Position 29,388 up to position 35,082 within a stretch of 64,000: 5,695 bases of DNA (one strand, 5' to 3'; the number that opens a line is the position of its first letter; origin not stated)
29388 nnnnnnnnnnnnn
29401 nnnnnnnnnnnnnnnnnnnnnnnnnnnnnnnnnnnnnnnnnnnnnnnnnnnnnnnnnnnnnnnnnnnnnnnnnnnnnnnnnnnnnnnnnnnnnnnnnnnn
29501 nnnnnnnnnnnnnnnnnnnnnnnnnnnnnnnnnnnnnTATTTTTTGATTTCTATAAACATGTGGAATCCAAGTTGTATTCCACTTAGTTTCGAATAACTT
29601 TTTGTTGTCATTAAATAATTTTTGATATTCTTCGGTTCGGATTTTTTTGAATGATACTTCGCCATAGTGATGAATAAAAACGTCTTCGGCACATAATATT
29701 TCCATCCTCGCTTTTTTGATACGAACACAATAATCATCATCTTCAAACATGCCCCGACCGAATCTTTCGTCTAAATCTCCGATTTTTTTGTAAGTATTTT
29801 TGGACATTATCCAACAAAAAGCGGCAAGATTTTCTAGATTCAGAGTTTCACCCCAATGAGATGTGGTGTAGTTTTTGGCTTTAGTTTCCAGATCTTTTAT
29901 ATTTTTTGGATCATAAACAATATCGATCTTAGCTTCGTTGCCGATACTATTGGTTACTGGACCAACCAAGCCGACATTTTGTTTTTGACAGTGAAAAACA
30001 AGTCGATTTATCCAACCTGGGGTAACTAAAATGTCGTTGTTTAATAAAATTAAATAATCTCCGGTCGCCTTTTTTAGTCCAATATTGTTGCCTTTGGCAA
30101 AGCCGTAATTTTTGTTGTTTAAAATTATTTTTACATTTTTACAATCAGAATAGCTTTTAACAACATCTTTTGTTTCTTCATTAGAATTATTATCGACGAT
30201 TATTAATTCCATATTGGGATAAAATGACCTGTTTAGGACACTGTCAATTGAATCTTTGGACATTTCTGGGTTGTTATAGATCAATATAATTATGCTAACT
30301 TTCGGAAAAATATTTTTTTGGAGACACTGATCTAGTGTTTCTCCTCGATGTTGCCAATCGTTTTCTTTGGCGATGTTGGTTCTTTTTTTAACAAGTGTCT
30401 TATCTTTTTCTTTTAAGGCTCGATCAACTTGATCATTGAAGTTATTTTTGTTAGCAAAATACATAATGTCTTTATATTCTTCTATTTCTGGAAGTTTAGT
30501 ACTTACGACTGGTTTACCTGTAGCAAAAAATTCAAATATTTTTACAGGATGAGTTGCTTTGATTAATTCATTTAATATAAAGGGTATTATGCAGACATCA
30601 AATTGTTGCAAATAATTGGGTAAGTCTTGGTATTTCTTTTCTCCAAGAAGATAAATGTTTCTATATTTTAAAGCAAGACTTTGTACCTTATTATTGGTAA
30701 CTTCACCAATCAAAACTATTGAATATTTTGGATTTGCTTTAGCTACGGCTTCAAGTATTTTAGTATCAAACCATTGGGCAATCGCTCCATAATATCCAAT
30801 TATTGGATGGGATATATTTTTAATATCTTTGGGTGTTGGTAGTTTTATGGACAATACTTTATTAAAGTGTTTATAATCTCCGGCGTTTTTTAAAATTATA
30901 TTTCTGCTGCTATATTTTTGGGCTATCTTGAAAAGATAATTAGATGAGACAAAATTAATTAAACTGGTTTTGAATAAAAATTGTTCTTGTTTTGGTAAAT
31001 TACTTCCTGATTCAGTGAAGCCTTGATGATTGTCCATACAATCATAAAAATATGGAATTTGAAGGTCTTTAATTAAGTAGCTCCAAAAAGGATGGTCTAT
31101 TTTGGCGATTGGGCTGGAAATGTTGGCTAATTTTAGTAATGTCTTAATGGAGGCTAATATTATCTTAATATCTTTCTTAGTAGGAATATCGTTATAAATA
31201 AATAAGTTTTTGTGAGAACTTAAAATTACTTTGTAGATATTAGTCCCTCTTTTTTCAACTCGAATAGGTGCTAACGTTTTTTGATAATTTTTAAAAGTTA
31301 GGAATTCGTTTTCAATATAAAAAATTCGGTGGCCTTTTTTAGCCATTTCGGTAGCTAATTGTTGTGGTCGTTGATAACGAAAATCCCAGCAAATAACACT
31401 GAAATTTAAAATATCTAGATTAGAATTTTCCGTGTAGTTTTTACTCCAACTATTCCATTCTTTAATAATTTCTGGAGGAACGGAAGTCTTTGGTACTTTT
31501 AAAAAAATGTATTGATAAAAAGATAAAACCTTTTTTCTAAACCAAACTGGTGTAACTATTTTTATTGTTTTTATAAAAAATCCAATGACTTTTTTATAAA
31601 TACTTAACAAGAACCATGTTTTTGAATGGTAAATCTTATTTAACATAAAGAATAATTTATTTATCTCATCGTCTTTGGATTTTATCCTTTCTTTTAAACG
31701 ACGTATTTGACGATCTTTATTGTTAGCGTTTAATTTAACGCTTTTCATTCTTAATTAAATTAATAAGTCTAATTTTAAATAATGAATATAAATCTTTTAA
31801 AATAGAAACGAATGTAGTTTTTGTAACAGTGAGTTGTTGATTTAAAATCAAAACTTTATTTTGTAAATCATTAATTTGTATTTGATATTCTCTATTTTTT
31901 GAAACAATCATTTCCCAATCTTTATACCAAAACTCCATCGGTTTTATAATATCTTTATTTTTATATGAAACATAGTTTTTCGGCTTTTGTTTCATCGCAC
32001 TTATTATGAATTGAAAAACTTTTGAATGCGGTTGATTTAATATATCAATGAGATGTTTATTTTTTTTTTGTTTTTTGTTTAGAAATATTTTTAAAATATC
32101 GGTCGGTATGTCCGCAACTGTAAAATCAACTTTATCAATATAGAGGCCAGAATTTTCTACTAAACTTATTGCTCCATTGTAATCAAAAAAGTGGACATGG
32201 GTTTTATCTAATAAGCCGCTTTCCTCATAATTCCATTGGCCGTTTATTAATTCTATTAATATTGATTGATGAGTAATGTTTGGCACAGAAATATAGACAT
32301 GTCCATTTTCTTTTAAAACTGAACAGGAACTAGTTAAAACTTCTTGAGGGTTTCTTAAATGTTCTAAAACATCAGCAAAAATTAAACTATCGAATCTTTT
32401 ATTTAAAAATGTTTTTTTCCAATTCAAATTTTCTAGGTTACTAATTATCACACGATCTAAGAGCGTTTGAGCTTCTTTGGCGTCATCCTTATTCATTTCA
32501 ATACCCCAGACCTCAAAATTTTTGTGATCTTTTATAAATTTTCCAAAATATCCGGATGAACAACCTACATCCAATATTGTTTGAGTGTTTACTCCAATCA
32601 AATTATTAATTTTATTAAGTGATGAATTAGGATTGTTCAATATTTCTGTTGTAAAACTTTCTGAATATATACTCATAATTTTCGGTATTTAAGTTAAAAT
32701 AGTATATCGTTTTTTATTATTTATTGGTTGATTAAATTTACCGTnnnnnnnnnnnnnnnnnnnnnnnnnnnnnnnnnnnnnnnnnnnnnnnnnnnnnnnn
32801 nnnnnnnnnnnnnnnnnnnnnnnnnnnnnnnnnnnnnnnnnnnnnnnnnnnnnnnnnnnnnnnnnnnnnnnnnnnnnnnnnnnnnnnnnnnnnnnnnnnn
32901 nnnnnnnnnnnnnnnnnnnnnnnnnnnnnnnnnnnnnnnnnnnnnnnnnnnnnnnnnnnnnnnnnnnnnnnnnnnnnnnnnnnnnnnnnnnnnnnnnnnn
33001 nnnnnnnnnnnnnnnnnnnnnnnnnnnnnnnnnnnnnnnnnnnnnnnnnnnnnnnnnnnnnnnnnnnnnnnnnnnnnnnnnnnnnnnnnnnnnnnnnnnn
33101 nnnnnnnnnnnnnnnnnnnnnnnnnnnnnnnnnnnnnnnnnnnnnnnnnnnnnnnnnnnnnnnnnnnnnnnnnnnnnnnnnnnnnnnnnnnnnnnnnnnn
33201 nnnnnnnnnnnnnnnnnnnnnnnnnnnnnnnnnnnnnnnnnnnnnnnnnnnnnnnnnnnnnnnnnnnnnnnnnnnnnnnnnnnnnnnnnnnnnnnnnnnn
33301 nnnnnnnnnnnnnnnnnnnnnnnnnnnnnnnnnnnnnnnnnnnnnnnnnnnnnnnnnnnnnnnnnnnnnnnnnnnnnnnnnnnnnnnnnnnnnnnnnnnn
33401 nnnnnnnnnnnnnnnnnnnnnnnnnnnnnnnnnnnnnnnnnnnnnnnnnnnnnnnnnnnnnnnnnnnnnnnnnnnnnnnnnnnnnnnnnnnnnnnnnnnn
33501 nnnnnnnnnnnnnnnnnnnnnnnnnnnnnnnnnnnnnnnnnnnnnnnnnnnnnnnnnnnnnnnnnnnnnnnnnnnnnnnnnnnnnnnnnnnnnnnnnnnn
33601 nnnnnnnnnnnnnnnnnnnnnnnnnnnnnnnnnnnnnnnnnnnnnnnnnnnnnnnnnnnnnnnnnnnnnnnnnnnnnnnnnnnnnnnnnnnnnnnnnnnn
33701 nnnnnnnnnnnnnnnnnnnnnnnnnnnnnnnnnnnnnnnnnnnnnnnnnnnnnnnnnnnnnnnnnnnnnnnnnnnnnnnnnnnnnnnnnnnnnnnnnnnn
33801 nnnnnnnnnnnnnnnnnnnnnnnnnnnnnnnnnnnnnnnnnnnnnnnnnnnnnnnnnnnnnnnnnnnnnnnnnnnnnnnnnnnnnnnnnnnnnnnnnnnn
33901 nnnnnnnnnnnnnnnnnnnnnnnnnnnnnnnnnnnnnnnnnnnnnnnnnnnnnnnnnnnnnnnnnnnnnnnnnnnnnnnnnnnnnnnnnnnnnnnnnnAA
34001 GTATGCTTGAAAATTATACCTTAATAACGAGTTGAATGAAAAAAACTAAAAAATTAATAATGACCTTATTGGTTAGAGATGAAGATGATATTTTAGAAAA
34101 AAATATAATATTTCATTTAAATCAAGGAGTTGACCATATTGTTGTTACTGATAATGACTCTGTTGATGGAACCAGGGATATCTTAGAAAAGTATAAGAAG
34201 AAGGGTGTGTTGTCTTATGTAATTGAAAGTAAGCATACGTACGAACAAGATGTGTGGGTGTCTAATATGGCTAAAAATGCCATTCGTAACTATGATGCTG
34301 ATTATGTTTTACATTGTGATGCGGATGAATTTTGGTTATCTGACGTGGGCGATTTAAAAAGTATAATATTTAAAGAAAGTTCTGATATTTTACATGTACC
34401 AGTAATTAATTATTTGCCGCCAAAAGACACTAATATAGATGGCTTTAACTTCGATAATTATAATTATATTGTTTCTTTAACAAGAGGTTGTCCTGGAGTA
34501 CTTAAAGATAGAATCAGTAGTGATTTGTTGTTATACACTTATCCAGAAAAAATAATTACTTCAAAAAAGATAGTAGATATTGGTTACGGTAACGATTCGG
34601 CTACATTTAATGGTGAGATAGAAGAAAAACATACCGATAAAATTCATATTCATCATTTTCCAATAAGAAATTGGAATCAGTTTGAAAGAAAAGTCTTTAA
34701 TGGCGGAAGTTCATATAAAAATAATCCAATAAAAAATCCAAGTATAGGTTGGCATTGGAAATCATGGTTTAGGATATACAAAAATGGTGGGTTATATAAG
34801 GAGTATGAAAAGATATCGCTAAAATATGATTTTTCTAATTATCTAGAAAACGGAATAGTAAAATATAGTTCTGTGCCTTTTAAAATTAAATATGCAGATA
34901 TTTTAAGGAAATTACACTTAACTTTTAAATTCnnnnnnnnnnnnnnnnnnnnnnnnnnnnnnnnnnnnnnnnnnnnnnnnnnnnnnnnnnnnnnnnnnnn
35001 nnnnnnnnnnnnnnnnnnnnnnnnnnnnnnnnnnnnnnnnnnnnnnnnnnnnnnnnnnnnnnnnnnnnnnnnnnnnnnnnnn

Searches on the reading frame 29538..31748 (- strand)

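Call 68: search_protein_families(library=pfam, proteins=[window:29538-31748:-], max_evalue=0.01)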
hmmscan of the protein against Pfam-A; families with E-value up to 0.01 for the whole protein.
window:29538-31748:- (737 aa): 7 families
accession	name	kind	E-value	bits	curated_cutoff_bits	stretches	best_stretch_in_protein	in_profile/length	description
PF00535.33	Glycos_transf_2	-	1.1e-27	97.5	23.3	1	485-613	1-130/168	Glycosyl transferase family 2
PF13641.12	Glyco_tranf_2_3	-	2.6e-12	47.7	27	1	482-703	1-220/230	Glycosyltransferase like family 2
PF10111.15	Glyco_tranf_2_2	-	4.9e-12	46.3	27.3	1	486-683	2-205/276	Glycosyltransferase like family 2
PF13692.12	Glyco_trans_1_4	-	7.4e-11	42.9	27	1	326-445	19-140/142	Glycosyl transferases group 1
PF00534.26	Glycos_transf_1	-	1.2e-07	31.9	26.4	1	331-448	33-159/172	Glycosyl transferases group 1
PF13524.12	Glyco_trans_1_2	-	4.6e-07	30.3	25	1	331-472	5-142/144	Glycosyl transferase-like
PF21928.1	XLF_CC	-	0.0013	19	27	1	9-33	18-42/53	XLF protein coiled-coil region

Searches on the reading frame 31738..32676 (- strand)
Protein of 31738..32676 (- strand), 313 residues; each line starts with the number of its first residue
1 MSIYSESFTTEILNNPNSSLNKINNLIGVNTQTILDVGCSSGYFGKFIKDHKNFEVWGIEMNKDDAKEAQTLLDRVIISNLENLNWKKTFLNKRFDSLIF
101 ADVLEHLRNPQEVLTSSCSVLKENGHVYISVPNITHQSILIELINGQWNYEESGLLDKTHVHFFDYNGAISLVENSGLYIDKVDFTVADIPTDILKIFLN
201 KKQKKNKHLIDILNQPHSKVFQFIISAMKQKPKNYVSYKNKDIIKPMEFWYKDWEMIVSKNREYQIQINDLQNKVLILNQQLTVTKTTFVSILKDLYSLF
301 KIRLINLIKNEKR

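Call 68: search_protein_families(library=pfam, proteins=[window:31738-32676:-], max_evalue=0.01)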
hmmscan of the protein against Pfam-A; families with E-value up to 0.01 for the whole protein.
window:31738-32676:- (313 aa): 10 families
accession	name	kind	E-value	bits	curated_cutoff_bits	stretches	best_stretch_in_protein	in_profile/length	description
PF13489.12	Methyltransf_23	-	3.8e-15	56.4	27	1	32-181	24-162/164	Methyltransferase domain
PF13847.12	Methyltransf_31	-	1.9e-12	47.5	27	1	32-136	5-114/145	Methyltransferase domain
PF08242.18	Methyltransf_12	-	5.4e-11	43.5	30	1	35-127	1-98/98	Methyltransferase domain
PF07021.18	MetW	-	5.9e-10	39.5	21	1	22-145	6-123/193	Methionine biosynthesis protein MetW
PF08241.18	Methyltransf_11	-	1.7e-09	38.7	21.2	1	35-129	1-95/95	Methyltransferase domain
PF13649.12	Methyltransf_25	-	6.7e-08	33.6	27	1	34-125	1-97/97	Methyltransferase domain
PF13679.12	Methyltransf_32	-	0.00034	21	27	1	30-84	25-85/143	Methyltransferase domain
PF01728.25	FtsJ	-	0.0008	19.8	24.1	1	22-152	14-126/181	FtsJ-like methyltransferase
PF08003.17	Methyltransf_9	-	0.0017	17.9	23.8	1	28-129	113-217/315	Protein of unknown function (DUF1698)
PF02353.26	CMAS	-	0.003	17.4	27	1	32-130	64-165/273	Mycolic acid cyclopropane synthetase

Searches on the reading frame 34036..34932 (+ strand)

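Call 68: search_protein_families(library=pfam, proteins=[window:34036-34932:+], max_evalue=0.01)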
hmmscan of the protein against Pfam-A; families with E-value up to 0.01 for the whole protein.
window:34036-34932:+ (299 aa): 3 families
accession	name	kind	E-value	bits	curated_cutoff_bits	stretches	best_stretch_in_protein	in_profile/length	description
PF13704.12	Glyco_tranf_2_4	-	9.9e-17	61.7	27.5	1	14-106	1-90/98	Glycosyl transferase family 2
PF00535.33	Glycos_transf_2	-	2.9e-06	27.7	23.3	1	28-103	21-94/168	Glycosyl transferase family 2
PF01697.33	Glyco_transf_92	-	0.00066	19.8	23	1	24-63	24-63/249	Glycosyltransferase family 92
